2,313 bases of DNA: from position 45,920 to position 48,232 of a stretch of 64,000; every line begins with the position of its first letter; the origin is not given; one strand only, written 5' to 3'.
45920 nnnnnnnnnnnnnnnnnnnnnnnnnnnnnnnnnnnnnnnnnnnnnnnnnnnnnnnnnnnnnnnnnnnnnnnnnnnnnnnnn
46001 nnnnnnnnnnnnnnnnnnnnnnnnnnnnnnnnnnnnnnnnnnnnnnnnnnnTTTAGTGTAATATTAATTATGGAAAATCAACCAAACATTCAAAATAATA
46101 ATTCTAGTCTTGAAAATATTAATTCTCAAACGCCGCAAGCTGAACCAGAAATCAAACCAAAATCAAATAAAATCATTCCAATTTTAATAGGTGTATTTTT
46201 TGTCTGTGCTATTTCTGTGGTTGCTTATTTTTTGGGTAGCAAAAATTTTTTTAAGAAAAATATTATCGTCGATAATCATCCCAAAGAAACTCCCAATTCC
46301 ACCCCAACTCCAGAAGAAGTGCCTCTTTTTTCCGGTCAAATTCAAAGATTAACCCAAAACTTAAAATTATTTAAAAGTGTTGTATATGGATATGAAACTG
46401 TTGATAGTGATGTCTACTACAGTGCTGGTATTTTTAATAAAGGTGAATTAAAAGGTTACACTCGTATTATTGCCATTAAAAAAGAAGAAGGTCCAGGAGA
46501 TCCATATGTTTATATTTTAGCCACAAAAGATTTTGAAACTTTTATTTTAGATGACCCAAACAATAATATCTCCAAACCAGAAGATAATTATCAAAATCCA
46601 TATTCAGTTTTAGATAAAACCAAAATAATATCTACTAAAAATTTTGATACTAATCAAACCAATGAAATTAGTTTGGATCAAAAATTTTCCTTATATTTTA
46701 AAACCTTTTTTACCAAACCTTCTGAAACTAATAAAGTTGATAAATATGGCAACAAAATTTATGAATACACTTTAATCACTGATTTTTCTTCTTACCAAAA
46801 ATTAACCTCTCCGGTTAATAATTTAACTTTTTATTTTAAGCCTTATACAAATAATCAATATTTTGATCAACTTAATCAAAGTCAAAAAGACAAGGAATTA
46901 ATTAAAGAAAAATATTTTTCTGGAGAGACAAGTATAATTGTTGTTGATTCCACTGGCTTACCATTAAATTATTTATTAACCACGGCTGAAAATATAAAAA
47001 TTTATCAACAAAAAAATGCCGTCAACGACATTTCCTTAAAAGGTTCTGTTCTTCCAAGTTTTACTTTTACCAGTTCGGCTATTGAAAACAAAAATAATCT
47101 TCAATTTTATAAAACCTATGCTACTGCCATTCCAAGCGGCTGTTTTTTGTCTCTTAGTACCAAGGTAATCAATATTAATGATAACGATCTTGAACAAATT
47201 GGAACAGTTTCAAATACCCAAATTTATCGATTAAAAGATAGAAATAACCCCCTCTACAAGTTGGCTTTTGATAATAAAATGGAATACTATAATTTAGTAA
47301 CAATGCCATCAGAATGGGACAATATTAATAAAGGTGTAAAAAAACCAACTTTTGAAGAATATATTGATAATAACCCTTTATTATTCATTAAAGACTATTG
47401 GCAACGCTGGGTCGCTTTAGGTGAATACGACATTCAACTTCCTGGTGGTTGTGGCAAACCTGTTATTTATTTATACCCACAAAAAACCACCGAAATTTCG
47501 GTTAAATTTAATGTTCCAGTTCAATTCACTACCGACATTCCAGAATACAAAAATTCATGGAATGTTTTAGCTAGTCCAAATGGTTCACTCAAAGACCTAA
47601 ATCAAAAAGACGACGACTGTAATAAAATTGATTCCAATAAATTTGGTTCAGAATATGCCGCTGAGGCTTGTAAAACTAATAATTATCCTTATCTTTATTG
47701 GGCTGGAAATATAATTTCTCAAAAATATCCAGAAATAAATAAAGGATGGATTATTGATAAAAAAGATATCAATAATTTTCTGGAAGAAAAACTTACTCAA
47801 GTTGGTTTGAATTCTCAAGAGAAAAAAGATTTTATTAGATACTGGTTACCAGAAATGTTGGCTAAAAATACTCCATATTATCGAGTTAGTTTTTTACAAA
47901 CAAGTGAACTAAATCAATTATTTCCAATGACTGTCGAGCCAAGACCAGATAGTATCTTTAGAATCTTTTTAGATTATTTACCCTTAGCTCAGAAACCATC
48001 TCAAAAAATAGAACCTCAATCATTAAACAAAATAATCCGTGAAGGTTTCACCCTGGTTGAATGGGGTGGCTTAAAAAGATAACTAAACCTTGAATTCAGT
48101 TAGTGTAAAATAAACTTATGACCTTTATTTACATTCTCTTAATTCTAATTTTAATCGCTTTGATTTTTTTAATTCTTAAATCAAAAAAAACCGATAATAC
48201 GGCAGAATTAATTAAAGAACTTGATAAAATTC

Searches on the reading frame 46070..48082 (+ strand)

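Call 8: search_protein_families(library=pfam, proteins=[window:46070-48082:+], max_evalue=0.01)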
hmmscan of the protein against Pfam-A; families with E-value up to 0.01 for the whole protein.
window:46070-48082:+ (670 aa): 0 families

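Call 18: search_protein_families(library=ncbifam, proteins=[window:46070-48082:+], max_evalue=0.1)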
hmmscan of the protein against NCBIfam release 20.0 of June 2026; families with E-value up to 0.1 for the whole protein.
window:46070-48082:+ (670 aa): 1 family
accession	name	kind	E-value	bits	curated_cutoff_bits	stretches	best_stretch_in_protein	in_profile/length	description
NF010840.0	PRK14246.1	equivalog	0.048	13.3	425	0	516-581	79-140/257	phosphate ABC transporter ATP-binding protein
